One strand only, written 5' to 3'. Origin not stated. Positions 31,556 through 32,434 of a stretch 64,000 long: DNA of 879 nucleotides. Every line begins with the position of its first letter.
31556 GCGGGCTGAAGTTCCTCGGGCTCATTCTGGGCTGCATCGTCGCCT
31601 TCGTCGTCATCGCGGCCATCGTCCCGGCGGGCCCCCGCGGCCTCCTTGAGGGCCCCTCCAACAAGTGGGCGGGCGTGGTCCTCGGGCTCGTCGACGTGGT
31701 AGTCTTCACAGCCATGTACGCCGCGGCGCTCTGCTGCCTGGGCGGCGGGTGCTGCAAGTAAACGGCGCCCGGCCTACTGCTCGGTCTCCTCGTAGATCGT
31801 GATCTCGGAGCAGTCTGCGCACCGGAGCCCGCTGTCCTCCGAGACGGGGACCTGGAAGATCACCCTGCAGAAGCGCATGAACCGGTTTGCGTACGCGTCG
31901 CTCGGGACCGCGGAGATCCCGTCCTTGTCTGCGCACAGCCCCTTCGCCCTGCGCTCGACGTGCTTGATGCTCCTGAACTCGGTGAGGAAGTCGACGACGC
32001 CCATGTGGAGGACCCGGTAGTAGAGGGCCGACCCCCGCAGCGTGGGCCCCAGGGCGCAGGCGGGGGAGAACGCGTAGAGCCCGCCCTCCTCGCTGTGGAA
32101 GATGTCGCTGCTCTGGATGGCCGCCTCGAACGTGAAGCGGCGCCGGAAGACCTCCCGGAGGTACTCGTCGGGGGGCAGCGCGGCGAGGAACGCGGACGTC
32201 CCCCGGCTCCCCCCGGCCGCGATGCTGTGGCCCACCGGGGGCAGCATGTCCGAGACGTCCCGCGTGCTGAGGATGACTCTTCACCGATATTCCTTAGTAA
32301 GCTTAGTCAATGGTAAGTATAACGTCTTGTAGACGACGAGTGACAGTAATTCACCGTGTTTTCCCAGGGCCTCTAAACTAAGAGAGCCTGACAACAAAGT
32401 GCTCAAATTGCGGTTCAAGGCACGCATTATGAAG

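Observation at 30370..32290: About 2-kb GC-rich island (roughly 70-80% GC) in a genome averaging about 49% GC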

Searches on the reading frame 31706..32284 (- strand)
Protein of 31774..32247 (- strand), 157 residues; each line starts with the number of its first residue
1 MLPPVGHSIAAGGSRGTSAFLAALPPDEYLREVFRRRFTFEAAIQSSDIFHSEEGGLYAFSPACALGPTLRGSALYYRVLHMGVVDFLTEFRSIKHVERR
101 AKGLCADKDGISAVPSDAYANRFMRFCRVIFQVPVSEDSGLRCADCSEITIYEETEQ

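Call 7: search_protein_families(library=pfam, proteins=[window:31774-32247:-, window:31706-32284:-], max_evalue=1)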
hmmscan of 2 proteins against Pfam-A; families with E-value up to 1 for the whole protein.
window:31774-32247:- (157 aa): 2 families
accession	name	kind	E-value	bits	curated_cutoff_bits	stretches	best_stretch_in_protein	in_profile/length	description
PF01504.24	PIP5K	-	3.4e-12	46.6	27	1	76-128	234-286/288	Phosphatidylinositol-4-phosphate 5-Kinase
PF05484.17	LRV_FeS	-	0.51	10.7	27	1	95-128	15-45/53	LRV protein FeS4 cluster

window:31706-32284:- (192 aa): 0 families

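Call 8: find_homologous_proteins(query=window:31774-32247:-, max_evalue=0.001)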
Query window:31774-32247:-: 37 candidates shared short words with the query, none scored E <= 0.001.

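Call 9: find_encoding_contigs(protein=window:31774-32247:-, flank=10000, max_places=6)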
Protein window:31774-32247:- (157 aa): 13 contigs read that carry it; 6 places shown.
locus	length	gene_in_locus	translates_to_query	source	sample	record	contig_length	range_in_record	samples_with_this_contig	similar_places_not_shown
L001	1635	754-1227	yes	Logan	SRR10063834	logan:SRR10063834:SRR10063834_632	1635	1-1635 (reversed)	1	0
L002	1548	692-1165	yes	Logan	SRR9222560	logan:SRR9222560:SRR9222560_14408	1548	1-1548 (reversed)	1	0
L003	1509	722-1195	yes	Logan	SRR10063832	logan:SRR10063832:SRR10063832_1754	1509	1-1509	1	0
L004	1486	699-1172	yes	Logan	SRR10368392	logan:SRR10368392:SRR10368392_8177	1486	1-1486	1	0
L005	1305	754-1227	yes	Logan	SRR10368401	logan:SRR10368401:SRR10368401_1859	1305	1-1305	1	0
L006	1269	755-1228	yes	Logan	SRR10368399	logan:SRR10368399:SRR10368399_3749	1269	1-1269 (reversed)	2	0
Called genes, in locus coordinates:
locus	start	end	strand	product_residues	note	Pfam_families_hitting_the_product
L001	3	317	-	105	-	?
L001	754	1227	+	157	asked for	PF01504:PIP5K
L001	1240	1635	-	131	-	?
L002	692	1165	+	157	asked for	PF01504:PIP5K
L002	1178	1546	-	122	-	?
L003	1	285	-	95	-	?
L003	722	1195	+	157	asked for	PF01504:PIP5K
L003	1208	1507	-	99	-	?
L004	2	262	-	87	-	?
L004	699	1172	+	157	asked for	PF01504:PIP5K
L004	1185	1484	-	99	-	?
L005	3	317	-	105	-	?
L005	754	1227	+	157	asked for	PF01504:PIP5K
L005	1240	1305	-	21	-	?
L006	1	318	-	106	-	?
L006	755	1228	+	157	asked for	PF01504:PIP5K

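Call 12: list_cluster_members(proteins=[window:31774-32247:-, window:31015-31761:+, window:32684-33478:+, window:30328-30666:-, window:30695-30931:+, window:30208-30954:+, window:30407-30952:-, window:29416-30141:-])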
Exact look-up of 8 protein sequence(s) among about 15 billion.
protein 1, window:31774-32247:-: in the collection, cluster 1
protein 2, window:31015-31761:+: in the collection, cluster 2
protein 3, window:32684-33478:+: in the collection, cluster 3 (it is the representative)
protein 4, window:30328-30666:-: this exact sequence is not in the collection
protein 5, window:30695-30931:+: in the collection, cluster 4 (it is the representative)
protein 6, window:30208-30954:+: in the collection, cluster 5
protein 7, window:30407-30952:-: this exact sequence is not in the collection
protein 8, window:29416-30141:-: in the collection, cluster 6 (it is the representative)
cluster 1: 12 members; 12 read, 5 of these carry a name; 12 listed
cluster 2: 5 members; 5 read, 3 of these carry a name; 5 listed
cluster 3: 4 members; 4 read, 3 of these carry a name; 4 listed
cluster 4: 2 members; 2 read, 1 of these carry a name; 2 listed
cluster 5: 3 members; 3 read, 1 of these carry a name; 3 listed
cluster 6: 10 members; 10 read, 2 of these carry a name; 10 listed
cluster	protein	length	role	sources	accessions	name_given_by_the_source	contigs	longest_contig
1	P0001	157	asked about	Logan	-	-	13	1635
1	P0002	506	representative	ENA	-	-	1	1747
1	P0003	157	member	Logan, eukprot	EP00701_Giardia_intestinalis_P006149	XP_001709973.1 Hypothetical protein GL50803_112368 [Giardia lamblia ATCC 50803]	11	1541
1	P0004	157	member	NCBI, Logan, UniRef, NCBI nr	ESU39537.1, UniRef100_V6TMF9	Phosphatidylinositol-4-phosphate 5-kinase [Giardia duodenalis] | Phosphatidylinositol-4-phosphate 5-kinase n=1 Tax=Giardia intestinalis TaxID=5741 ... | Phosphatidylinositol-4-phosphate 5-kinase [Giardia intestinalis]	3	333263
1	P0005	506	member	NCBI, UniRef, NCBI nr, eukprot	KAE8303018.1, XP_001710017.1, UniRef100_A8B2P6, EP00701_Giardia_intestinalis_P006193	putative Phosphatidylinositol-4-phosphate 5-kinase [Giardia duodenalis] | Phosphatidylinositol-4-phosphate 5-kinase n=1 Tax=Giardia intestinalis (strain ATCC 50803 ... | putative Phosphatidylinositol-4-phosphate 5-kinase [Giardia intestinalis]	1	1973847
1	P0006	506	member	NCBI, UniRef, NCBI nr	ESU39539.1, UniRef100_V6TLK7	Phosphatidylinositol-4-phosphate 5-kinase [Giardia duodenalis] | Phosphatidylinositol-4-phosphate 5-kinase n=1 Tax=Giardia intestinalis TaxID=5741 ... | Phosphatidylinositol-4-phosphate 5-kinase [Giardia intestinalis]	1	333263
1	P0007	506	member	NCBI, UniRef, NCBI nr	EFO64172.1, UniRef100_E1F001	Phosphatidylinositol-4-phosphate 5-kinase, putative [Giardia lamblia P15] | Phosphatidylinositol-4-phosphate 5-kinase, putative n=1 Tax=Giardia intestinalis (strain ...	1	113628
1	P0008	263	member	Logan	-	-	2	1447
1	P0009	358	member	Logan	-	-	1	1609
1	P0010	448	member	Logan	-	-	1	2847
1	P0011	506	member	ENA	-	-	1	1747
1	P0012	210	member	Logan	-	-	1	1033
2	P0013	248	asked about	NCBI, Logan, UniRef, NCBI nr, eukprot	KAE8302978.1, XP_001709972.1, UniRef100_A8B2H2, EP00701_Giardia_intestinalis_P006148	Transmembrane domain-containing protein [Giardia duodenalis] | Transmembrane domain-containing protein n=1 Tax=Giardia intestinalis (strain ATCC 50803 / ... | Transmembrane domain-containing protein [Giardia intestinalis]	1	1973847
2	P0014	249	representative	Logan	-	-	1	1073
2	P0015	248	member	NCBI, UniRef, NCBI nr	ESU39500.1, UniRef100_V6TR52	Hypothetical protein DHA2_151104 [Giardia duodenalis] | Uncharacterized protein n=1 Tax=Giardia intestinalis TaxID=5741 RepID=V6TR52_GIAIN | Hypothetical protein DHA2_151104 [Giardia intestinalis]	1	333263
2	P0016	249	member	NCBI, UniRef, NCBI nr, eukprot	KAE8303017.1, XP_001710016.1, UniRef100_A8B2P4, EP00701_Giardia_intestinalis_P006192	Transmembrane domain-containing protein [Giardia duodenalis] | Transmembrane domain-containing protein n=1 Tax=Giardia intestinalis (strain ATCC 50803 / ... | Transmembrane domain-containing protein [Giardia intestinalis]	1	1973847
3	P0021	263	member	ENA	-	-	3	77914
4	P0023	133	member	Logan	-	-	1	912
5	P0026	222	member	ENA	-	-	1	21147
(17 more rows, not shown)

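Call 14: find_encoding_contigs(protein=P0005, flank=10000, max_places=4)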
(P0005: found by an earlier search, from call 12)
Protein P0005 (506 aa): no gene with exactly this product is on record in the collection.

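Call 16: find_encoding_contigs(protein=P0016, flank=10000, max_places=6)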
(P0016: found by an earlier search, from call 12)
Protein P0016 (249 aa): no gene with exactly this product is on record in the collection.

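Call 17: find_encoding_contigs(protein=P0010, flank=10000, max_places=6)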
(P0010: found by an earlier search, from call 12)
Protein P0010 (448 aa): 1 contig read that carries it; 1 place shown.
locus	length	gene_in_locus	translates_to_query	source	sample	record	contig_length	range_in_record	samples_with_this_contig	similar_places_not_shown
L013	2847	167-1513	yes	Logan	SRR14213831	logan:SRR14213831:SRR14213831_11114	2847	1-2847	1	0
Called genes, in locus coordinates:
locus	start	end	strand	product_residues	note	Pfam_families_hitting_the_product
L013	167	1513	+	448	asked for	PF01504:PIP5K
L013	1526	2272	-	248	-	-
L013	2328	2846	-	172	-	?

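Call 19: find_encoding_contigs(protein=P0021, flank=10000, max_places=4)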
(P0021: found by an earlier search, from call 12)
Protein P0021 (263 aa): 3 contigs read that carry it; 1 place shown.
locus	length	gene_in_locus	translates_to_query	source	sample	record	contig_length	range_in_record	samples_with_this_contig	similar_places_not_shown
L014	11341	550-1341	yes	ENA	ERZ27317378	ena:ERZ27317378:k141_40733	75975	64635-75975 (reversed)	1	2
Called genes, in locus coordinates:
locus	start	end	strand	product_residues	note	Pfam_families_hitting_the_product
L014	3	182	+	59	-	?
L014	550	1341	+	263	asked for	-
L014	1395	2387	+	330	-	-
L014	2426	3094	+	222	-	-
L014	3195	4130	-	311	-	-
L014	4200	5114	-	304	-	PF00069:Pkinase, PF07714:PK_Tyr_Ser-Thr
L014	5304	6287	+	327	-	PF02729:OTCace_N, PF00185:OTCace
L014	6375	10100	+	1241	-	PF02463:SMC_N, PF13175:AAA_15, PF13304:AAA_21 (faint), PF06470:SMC_hinge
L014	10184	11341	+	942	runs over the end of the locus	PF07974:EGF_2 (faint), PF23106:EGF_Teneurin (faint)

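Call 20: find_encoding_contigs(protein=P0026, flank=10000, max_places=4)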
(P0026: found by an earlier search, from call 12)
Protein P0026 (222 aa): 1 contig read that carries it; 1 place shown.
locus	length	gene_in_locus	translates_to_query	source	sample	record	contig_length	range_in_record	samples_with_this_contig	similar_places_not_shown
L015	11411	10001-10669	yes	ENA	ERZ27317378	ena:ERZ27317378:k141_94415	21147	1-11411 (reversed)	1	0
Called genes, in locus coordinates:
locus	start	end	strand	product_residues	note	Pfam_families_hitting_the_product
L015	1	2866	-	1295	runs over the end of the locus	-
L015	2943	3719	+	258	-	PF02390:Methyltransf_4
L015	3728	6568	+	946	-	PF00069:Pkinase, PF07714:PK_Tyr_Ser-Thr, PF24521:Ank_KRIT1 (faint), PF00023:Ank (faint), PF12796:Ank_2, PF12796:Ank_2, PF13637:Ank_4 (weak), PF12796:Ank_2, +2 more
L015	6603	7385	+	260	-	-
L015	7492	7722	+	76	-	PF13484:Fer4_16 (faint), PF25160:LdpA_Fe-S-bd (faint), PF00037:Fer4 (faint), PF12797:Fer4_2 (faint), PF13237:Fer4_10 (weak), PF14697:Fer4_21 (weak), PF12838:Fer4_7, PF13187:Fer4_9, +1 more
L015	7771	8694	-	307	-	PF05739:SNARE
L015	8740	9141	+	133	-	-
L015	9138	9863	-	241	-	PF00834:Ribul_P_3_epim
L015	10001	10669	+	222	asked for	-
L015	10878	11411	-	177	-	?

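Call 45: find_encoding_contigs(protein=P0023, flank=10000, max_places=4)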
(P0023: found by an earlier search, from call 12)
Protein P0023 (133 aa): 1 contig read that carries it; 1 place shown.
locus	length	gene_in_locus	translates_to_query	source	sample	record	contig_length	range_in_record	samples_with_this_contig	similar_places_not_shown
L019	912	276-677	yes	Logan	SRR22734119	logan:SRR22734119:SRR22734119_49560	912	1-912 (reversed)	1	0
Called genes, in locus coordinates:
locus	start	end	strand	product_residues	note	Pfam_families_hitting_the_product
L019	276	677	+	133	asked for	-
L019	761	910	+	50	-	?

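Call 65: search_protein_families(library=pfam, proteins=[P0005], max_evalue=0.001)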
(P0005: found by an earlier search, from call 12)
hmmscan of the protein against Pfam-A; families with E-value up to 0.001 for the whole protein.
P0005 (506 aa): 1 family
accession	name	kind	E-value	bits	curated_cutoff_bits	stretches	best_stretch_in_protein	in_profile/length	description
PF01504.24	PIP5K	-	8.4e-60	202.9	27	1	118-477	10-286/288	Phosphatidylinositol-4-phosphate 5-Kinase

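Call 69: find_related_loci(query=P0005, collection=metagenome_contigs, flank=5000)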
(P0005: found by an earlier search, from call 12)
Query P0005 (506 aa) in metagenome_contigs; peptide patterns used: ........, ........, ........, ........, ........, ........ (x = any residue, [..] = any of these).
92 stretches matched a pattern, but none encodes a relative of the query by tblastn (E <= 1e-3).

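Call 70: find_related_loci(query=A1, collection=metagenome_contigs, flank=10000)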
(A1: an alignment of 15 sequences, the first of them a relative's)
Query A1 (248 aa) in metagenome_contigs; peptide patterns used: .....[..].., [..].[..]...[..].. (x = any residue, [..] = any of these).
79 stretches matched a pattern, but none encodes a relative of the query by tblastn (E <= 1e-3).
